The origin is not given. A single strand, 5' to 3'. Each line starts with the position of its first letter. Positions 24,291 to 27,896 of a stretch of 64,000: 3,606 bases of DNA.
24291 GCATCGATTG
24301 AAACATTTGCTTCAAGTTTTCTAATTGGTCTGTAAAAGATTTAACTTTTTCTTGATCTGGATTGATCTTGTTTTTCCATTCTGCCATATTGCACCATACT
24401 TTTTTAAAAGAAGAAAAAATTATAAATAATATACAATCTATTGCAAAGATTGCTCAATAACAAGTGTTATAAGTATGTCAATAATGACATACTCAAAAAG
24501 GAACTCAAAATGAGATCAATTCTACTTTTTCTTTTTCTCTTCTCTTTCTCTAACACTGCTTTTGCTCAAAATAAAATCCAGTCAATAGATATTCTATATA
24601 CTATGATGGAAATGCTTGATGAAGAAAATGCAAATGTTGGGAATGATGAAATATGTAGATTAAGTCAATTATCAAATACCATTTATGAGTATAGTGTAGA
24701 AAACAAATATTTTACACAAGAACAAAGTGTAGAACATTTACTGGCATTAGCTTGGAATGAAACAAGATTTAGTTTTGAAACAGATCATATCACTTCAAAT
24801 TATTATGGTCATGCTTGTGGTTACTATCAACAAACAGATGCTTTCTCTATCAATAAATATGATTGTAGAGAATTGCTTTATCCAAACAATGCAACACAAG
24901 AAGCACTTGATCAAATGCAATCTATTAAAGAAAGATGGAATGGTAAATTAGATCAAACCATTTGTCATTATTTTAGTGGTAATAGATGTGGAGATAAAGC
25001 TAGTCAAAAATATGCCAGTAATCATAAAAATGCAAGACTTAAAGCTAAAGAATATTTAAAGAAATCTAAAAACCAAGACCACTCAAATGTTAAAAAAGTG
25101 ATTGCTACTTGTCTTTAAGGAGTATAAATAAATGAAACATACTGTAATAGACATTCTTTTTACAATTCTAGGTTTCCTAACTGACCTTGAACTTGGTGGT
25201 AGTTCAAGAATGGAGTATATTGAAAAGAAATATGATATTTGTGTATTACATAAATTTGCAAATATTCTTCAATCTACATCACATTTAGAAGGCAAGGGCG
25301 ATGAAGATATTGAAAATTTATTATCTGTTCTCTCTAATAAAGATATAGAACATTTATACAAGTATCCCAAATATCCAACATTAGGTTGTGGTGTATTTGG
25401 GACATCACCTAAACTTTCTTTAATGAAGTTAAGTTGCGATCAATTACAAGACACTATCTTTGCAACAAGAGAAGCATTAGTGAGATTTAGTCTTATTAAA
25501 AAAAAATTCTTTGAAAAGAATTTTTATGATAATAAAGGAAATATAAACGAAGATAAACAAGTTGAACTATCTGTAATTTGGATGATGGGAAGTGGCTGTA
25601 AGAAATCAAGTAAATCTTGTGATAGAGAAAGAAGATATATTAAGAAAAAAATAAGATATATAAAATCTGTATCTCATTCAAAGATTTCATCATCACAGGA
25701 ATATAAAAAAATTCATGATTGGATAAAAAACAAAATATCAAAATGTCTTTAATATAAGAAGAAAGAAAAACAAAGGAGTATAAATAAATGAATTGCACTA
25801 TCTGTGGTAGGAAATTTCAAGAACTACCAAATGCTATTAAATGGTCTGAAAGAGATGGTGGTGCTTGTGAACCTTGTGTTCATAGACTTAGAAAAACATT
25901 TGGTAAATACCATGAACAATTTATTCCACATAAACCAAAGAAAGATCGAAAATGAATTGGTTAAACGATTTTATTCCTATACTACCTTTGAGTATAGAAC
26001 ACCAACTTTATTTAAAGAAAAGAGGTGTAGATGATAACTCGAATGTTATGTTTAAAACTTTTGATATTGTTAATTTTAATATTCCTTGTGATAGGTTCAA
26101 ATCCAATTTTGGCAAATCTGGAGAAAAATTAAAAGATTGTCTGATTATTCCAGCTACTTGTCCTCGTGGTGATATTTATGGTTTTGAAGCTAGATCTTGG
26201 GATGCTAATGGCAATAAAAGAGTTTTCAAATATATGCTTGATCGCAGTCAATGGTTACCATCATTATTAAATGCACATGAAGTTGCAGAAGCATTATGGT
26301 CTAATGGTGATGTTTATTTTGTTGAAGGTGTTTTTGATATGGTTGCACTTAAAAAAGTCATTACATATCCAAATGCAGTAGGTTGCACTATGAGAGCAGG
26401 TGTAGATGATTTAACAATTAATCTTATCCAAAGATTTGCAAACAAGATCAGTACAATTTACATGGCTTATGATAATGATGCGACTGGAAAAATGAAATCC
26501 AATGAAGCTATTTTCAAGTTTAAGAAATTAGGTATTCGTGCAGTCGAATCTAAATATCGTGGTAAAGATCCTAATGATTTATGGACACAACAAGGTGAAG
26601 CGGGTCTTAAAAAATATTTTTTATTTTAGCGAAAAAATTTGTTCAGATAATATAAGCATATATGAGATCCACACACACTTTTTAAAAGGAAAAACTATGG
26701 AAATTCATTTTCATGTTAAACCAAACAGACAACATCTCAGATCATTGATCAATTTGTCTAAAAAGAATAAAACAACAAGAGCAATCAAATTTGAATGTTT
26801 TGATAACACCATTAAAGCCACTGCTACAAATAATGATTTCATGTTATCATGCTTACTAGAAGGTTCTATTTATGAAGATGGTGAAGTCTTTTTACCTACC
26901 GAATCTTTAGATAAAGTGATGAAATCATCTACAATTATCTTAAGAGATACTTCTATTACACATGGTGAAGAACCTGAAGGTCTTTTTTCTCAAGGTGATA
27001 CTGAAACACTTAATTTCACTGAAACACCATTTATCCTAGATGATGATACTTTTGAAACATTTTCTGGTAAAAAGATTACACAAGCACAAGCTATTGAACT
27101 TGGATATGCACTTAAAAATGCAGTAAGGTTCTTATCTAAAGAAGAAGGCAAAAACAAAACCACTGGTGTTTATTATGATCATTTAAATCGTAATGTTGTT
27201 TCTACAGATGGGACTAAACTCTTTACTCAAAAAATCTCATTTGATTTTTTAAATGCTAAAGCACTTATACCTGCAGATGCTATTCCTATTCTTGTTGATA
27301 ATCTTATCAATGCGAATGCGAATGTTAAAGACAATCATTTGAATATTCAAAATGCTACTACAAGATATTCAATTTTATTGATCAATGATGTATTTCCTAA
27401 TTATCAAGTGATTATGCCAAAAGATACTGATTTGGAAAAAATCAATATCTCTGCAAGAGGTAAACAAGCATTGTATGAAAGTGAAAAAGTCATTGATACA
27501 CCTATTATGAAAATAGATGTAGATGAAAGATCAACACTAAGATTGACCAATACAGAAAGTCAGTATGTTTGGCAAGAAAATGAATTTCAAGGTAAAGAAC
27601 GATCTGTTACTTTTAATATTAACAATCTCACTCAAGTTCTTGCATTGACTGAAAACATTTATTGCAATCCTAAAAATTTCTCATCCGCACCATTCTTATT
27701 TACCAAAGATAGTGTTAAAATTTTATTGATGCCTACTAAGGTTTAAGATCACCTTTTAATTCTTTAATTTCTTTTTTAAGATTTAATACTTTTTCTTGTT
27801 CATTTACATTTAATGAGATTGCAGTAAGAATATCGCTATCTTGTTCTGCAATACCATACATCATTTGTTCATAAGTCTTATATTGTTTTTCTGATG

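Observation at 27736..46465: Tandem trio of ~2000-aa SNF2-ATPase + GNAT proteins: one intact ATPase, two pseudo-ATPases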

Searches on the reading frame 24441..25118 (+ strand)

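Call 11: search_protein_families(library=phrogs, proteins=[window:24441-25118:+], max_evalue=0.001)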
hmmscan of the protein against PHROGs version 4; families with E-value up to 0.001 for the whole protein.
window:24441-25118:+ (225 aa): 1 family
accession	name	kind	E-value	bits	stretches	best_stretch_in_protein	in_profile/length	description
phrog_600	-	unknown function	0.00027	21.7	0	69-208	24-176/178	unknown function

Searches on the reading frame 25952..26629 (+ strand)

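Call 11: search_protein_families(library=phrogs, proteins=[window:25952-26629:+], max_evalue=0.001)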
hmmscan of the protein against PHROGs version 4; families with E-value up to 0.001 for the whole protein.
window:25952-26629:+ (225 aa): 4 families
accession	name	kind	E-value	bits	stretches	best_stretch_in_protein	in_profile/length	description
phrog_47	-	DNA, RNA and nucleotide metabolism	6.7e-19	68.9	1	20-221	153-332/947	DNA primase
phrog_849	-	DNA, RNA and nucleotide metabolism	3e-07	30.8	1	58-221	179-338/435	DNA primase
phrog_6444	-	DNA, RNA and nucleotide metabolism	2.2e-06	27.7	1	53-221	193-361/577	DNA primase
phrog_239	-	DNA, RNA and nucleotide metabolism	2.3e-05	24.5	1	46-220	128-305/801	DNA primase/helicase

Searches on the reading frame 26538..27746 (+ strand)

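Call 11: search_protein_families(library=phrogs, proteins=[window:26538-27746:+], max_evalue=0.001)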
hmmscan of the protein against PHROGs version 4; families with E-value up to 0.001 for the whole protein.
window:26538-27746:+ (402 aa): 1 family
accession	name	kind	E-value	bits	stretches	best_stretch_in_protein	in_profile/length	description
phrog_947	-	DNA, RNA and nucleotide metabolism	5.9e-12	46.2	1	89-401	41-364/368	DNA polymerase processivity factor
